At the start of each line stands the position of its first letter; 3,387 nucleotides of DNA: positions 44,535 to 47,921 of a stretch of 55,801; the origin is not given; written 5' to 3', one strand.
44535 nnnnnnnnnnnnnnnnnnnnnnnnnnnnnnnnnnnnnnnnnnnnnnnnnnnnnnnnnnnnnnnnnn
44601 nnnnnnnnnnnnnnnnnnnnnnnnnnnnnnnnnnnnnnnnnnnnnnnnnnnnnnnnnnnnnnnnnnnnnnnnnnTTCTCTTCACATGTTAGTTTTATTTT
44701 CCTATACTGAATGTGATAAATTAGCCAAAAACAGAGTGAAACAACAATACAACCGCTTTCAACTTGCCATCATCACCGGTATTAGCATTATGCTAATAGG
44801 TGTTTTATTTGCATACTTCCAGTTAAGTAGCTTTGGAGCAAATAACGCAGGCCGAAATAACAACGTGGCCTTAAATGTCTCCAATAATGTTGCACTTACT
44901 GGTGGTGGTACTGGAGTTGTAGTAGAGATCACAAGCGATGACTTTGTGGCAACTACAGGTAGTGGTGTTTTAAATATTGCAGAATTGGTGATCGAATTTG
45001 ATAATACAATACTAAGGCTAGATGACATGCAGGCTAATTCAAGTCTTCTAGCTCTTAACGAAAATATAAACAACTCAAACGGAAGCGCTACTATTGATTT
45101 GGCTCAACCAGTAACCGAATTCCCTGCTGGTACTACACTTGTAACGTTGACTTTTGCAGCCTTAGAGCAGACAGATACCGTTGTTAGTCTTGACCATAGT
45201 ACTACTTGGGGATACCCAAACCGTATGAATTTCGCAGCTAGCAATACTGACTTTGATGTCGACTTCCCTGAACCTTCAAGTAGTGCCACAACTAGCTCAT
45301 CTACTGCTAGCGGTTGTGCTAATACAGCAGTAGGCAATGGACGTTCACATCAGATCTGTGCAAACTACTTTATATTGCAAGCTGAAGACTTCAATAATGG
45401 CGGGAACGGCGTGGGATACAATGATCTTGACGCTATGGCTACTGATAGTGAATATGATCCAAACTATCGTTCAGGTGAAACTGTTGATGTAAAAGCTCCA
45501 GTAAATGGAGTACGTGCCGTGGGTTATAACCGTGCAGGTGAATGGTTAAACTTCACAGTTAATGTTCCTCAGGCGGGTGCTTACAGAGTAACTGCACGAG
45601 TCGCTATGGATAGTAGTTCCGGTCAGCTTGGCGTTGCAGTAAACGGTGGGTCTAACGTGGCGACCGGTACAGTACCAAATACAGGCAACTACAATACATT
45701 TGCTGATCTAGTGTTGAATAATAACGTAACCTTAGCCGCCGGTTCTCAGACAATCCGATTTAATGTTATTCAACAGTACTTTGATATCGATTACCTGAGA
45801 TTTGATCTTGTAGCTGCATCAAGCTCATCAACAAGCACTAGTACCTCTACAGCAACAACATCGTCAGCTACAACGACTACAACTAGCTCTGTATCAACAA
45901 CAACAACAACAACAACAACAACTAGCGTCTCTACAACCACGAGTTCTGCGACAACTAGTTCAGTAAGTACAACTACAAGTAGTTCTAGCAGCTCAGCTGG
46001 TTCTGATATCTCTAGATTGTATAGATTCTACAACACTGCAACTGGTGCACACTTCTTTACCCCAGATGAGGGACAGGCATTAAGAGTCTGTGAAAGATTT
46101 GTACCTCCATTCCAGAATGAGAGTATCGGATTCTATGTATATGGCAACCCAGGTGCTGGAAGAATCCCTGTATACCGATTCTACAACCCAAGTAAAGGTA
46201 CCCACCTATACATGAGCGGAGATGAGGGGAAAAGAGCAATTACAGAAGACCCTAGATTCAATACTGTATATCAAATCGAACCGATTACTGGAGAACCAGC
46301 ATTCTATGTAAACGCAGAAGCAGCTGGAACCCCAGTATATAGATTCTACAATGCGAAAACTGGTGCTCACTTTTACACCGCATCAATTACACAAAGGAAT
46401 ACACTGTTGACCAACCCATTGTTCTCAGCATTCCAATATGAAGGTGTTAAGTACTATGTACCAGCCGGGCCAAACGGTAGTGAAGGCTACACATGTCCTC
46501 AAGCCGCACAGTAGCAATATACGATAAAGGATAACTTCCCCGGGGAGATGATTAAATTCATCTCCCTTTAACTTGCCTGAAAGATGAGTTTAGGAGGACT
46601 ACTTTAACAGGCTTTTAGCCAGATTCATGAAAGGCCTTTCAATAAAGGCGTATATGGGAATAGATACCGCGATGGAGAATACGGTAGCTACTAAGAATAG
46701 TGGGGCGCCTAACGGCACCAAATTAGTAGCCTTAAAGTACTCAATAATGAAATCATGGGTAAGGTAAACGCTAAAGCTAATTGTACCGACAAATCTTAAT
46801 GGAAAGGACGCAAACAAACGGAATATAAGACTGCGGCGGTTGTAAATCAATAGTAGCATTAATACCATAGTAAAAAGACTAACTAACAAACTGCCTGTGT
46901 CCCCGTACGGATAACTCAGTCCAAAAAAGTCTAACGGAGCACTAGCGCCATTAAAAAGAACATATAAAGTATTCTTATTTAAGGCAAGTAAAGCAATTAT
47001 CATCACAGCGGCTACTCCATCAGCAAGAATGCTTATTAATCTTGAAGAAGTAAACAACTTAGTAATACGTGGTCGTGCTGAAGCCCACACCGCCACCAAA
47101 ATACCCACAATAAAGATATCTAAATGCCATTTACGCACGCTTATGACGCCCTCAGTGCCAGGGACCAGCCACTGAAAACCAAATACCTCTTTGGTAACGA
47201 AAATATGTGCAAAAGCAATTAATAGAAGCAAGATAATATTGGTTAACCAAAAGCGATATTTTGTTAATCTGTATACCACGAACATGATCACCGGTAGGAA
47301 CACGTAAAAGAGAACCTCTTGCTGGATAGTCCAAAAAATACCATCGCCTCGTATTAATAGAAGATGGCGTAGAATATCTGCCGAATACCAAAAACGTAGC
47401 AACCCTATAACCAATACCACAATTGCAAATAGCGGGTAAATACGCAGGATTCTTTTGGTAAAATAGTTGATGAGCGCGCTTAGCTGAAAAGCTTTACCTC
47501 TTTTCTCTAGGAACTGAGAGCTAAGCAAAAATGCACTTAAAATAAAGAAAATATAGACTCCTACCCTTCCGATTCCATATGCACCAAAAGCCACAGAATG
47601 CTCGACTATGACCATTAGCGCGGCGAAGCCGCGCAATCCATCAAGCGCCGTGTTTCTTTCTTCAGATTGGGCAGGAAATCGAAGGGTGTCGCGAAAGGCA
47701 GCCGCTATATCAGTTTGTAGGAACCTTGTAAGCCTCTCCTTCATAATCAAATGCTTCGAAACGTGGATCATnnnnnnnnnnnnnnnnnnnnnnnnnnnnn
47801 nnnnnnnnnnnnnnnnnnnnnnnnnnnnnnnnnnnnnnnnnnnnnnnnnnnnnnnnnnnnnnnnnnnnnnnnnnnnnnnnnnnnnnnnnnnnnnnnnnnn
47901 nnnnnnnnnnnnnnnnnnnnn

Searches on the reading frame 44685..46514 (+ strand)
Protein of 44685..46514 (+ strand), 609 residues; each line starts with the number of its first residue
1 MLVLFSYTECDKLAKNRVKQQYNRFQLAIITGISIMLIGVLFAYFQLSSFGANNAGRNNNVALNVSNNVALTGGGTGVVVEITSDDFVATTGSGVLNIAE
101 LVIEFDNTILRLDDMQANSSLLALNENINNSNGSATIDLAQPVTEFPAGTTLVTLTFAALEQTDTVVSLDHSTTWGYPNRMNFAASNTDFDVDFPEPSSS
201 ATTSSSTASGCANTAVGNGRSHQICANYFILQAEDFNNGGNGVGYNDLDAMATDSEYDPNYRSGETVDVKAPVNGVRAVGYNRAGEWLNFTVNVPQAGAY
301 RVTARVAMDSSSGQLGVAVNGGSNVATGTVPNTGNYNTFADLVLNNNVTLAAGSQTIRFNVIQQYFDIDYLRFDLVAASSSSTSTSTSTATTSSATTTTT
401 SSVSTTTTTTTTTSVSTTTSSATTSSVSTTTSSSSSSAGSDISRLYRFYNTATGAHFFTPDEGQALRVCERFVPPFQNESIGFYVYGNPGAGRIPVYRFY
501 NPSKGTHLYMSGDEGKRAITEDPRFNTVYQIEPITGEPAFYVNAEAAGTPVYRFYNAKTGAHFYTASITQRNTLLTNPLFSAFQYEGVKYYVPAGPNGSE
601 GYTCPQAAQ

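Call 5: search_protein_families(library=pfam, proteins=[window:44685-46514:+], max_evalue=10)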
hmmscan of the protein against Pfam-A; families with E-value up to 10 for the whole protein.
window:44685-46514:+ (609 aa): 6 families
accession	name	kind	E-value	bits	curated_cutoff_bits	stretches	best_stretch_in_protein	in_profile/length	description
PF18885.6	DUF5648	-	5e-29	101.7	25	2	439-520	42-120/134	Domain of unknown function (DUF5648)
PF03422.21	CBM_6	-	9.3e-19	68.4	28.9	1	266-374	12-124/125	Carbohydrate binding module (family 6)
PF18099.7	CBM_35_2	-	8.1e-09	36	23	1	267-371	5-110/112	Carbohydrate binding module (family 35)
PF16990.11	CBM_35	-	2e-08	35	28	1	263-375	11-120/121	Carbohydrate binding module (family 35)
PF16225.10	DUF4884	-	0.00083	19.5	30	1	545-565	12-32/49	Domain of unknown function (DUF4884)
PF04880.18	NUDE_C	-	6.4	7.7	30.9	0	379-437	74-130/177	NUDE protein, C-terminal conserved region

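Call 8: search_protein_families(library=ncbifam, proteins=[window:44685-46514:+], max_evalue=10)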
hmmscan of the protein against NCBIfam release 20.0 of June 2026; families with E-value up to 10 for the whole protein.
window:44685-46514:+ (609 aa): 2 families
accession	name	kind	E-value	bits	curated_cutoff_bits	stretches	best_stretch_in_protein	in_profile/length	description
NF033849.1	ser_rich_anae_1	subfamily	0.15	9.3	650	1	199-438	360-545/1163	serine-rich protein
NF041057.1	Rcas_1661_fam_Se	equivalog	1.9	8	190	1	376-434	9-70/247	Rcas_1661 family thioredoxin-like (seleno)lipoprotein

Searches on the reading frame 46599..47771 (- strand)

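Call 57: search_protein_families(library=pfam, proteins=[window:46599-47771:-], max_evalue=0.001)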
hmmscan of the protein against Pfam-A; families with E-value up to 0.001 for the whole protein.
window:46599-47771:- (390 aa): 1 family
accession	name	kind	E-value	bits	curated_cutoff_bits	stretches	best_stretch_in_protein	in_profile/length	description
PF01757.29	Acyl_transf_3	-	1.9e-25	90.1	31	1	41-374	2-325/326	Acyltransferase domain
